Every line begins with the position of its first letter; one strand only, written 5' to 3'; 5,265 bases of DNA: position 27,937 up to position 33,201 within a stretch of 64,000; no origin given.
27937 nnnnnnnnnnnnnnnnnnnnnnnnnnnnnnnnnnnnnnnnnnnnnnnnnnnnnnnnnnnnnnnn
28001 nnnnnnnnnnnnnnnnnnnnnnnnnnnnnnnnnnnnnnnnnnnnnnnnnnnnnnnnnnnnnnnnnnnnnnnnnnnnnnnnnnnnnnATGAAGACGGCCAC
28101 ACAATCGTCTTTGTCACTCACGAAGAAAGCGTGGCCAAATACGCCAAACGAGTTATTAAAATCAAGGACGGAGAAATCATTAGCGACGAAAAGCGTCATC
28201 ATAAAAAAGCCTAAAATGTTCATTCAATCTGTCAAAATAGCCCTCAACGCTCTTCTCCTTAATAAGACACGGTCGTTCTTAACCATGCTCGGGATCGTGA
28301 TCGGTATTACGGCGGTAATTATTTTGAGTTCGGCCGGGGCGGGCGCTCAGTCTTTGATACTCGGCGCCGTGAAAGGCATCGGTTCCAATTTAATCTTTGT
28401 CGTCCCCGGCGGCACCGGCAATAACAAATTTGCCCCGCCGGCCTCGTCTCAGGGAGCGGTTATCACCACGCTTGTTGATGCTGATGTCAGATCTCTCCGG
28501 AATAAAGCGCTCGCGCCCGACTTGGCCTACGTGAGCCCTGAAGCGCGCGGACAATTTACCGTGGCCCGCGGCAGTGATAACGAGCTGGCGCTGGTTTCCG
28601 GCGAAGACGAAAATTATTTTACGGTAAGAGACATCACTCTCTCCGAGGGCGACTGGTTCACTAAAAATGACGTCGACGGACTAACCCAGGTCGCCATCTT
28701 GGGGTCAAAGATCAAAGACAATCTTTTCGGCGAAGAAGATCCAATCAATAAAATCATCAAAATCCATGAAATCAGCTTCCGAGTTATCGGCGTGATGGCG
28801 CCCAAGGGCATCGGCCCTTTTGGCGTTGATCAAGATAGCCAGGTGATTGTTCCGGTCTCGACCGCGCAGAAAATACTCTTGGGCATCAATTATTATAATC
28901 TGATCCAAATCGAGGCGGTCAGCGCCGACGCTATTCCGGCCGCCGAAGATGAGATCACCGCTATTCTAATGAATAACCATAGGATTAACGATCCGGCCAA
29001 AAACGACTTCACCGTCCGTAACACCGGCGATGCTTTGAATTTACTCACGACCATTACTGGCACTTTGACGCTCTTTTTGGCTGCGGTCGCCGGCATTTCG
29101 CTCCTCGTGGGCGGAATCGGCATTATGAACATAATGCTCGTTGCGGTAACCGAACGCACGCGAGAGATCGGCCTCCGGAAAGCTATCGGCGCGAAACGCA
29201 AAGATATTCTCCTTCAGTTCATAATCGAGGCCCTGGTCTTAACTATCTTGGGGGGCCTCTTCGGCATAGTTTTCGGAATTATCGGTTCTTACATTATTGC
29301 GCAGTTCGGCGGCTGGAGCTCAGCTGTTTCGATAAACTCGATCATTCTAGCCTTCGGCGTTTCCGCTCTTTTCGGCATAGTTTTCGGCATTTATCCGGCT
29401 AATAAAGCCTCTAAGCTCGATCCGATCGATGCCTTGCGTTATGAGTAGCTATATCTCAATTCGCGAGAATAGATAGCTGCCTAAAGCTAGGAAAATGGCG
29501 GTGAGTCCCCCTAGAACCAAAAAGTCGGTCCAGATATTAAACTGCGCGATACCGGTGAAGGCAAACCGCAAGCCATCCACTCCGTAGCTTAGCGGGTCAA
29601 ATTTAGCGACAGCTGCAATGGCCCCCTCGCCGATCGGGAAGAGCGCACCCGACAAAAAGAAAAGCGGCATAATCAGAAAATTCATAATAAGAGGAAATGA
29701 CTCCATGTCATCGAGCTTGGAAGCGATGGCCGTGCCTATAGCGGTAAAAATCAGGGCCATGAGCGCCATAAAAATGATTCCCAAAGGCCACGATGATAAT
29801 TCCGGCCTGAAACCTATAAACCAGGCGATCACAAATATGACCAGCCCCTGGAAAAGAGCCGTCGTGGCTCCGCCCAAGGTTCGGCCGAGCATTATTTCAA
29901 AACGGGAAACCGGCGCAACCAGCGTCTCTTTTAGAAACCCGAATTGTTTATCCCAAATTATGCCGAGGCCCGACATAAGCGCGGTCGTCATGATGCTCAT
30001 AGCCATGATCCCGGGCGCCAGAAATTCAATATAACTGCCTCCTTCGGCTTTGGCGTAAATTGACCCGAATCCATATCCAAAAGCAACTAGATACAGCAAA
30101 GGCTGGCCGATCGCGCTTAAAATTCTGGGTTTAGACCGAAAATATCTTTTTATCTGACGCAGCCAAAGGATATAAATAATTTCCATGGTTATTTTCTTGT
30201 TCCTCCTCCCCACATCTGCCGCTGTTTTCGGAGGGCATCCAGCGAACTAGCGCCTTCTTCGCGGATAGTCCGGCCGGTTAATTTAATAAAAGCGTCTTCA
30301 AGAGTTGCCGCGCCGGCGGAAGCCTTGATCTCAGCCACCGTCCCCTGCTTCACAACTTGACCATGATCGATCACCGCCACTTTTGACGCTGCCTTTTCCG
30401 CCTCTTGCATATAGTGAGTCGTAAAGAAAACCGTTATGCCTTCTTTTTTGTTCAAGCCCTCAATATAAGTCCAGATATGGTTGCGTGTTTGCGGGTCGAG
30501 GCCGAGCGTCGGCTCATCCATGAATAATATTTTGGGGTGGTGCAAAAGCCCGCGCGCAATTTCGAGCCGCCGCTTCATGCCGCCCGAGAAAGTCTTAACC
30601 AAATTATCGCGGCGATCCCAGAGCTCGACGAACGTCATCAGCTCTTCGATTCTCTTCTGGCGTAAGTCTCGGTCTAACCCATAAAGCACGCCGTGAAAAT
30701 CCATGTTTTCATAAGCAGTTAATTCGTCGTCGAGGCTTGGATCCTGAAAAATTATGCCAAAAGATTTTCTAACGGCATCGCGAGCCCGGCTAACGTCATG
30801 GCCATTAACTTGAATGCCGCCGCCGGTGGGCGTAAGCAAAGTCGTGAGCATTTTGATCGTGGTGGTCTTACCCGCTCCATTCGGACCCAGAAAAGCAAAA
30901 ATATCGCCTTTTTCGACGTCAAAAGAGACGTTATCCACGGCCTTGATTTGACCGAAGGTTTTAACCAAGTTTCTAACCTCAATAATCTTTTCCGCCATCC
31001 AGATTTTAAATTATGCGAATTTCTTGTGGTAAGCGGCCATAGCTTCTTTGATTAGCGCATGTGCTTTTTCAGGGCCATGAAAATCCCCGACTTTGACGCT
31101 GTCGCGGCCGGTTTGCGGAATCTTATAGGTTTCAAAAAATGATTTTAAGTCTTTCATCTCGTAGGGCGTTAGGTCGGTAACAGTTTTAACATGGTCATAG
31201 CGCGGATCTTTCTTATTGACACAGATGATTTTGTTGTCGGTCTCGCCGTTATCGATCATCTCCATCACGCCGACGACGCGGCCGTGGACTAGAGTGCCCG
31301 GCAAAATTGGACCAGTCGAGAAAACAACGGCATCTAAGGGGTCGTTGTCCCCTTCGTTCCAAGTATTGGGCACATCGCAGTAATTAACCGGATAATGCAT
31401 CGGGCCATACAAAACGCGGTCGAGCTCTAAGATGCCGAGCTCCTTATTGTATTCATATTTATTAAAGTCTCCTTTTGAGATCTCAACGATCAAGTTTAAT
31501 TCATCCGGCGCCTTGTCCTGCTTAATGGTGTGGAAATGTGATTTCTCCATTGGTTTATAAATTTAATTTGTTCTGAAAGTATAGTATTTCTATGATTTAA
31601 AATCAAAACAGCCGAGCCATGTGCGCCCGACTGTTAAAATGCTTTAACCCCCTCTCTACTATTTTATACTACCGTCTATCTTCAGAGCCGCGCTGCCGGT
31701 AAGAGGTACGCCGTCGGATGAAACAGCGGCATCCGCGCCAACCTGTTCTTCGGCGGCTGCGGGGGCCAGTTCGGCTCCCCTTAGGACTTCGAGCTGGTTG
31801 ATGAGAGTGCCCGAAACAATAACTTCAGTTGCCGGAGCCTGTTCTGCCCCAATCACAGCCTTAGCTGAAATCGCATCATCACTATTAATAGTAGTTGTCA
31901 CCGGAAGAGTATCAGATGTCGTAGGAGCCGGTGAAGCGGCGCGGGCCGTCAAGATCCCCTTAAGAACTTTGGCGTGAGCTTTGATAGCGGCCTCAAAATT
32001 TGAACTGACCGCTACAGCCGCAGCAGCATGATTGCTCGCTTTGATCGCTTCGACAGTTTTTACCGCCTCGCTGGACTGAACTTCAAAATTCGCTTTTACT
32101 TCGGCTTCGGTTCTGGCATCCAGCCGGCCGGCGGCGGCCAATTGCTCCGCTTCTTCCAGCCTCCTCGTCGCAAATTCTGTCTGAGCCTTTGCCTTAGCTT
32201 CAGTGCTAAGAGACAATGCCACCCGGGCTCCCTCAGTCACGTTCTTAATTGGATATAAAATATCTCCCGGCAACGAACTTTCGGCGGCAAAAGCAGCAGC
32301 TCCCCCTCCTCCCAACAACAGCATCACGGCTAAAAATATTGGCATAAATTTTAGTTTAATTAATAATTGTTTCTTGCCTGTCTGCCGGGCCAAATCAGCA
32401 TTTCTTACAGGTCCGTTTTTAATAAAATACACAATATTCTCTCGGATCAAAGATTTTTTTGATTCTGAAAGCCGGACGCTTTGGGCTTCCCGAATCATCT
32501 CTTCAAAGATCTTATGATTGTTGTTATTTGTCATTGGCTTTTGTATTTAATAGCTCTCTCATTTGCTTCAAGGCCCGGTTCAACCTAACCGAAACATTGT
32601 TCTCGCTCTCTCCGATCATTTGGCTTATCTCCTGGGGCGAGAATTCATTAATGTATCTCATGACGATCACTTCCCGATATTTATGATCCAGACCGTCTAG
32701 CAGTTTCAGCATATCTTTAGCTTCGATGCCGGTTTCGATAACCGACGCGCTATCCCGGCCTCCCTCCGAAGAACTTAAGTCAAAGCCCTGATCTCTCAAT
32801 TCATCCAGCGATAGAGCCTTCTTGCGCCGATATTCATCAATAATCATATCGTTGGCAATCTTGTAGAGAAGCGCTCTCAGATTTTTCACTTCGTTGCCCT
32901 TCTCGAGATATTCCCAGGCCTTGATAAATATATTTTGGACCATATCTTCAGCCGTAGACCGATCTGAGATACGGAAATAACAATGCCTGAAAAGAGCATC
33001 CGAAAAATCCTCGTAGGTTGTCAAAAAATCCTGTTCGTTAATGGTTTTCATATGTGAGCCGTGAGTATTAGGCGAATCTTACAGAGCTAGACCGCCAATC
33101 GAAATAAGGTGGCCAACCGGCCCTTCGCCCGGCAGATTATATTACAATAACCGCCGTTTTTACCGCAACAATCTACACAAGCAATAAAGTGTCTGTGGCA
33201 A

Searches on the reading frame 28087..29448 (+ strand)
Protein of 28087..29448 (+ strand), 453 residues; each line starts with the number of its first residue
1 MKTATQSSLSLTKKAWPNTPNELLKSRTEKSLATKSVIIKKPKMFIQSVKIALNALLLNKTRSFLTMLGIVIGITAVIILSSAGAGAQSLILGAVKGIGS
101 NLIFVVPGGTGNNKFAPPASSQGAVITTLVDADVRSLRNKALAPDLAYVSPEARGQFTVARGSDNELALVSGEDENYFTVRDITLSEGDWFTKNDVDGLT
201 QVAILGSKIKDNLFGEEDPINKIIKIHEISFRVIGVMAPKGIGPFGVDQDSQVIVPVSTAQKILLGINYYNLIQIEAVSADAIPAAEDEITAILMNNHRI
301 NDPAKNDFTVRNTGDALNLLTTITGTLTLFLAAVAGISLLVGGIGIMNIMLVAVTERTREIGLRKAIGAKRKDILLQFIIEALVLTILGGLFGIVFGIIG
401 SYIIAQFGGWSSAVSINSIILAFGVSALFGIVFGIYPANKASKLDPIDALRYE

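Call 80: search_protein_families(library=pfam, proteins=[window:28087-29448:+], max_evalue=0.00001)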
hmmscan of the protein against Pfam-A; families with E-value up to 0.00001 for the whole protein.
window:28087-29448:+ (453 aa): 2 families
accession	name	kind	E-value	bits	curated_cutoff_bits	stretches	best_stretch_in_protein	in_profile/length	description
PF12704.14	MacB_PCD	-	3.6e-41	142.2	27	1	63-292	1-206/207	MacB-like periplasmic core domain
PF02687.27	FtsX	-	2.5e-21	76.4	25.5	1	333-446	2-120/120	FtsX-like permease C-terminal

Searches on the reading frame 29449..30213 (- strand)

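Call 80: search_protein_families(library=pfam, proteins=[window:29449-30213:-], max_evalue=0.00001)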
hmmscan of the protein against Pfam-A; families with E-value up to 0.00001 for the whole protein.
window:29449-30213:- (254 aa): 3 families
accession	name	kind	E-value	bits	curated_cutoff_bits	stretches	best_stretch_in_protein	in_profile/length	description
PF01061.29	ABC2_membrane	-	5e-35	121.4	26.9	1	13-218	3-209/211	ABC-2 type transporter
PF12698.13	ABC2_membrane_3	-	1.6e-19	70.6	31.6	1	54-246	153-346/347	ABC-2 family transporter protein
PF12679.13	ABC2_membrane_2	-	4.5e-06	26.6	27.2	0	60-251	69-280/283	ABC-2 family transporter protein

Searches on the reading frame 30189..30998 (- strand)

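Call 80: search_protein_families(library=pfam, proteins=[window:30189-30998:-], max_evalue=0.00001)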
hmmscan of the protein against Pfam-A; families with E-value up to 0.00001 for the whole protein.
window:30189-30998:- (269 aa): 2 families
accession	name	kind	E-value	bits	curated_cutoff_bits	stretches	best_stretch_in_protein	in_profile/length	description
PF00005.33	ABC_tran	-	2.8e-37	128.8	25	1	22-164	2-136/137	ABC transporter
PF13304.12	AAA_21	-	9.6e-10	39.4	27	0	137-195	238-298/304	AAA domain, putative AbiEii toxin, Type IV TA system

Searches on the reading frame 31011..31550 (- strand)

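Call 80: search_protein_families(library=pfam, proteins=[window:31011-31550:-], max_evalue=0.00001)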
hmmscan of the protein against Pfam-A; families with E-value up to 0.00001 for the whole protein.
window:31011-31550:- (179 aa): 1 family
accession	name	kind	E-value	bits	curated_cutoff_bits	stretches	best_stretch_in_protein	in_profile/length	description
PF00719.24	Pyrophosphatase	-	2.3e-50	170.8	23.5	1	21-174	2-152/153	Inorganic pyrophosphatase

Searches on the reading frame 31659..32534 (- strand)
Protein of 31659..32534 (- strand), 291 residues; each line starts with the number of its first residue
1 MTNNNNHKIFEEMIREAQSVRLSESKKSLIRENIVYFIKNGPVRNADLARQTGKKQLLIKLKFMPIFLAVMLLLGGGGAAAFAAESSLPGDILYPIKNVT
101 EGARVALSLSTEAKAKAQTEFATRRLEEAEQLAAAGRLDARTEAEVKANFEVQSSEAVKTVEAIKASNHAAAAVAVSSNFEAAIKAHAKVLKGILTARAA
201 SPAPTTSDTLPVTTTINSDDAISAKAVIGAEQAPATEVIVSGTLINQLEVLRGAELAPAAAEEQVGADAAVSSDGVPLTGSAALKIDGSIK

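Call 80: search_protein_families(library=pfam, proteins=[window:31659-32534:-], max_evalue=0.00001)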
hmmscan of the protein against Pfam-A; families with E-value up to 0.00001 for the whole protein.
window:31659-32534:- (291 aa): 1 family
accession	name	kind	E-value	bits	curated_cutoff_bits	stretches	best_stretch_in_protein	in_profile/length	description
PF18915.5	DUF5667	-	2.2e-13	50.9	27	1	87-170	2-83/99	Domain of unknown function (DUF5667)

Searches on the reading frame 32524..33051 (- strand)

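Call 80: search_protein_families(library=pfam, proteins=[window:32524-33051:-], max_evalue=0.00001)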
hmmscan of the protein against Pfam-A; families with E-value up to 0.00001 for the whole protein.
window:32524-33051:- (175 aa): 3 families
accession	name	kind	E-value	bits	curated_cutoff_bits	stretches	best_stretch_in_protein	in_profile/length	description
PF08281.18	Sigma70_r4_2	-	5.2e-13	48.9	25.7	1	114-164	4-54/54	Sigma-70, region 4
PF04545.22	Sigma70_r4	-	1.6e-10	40.8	24.1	1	117-166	1-50/50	Sigma-70, region 4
PF04542.20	Sigma70_r2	-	5e-10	39.5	24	1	13-78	2-69/71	Sigma-70 region 2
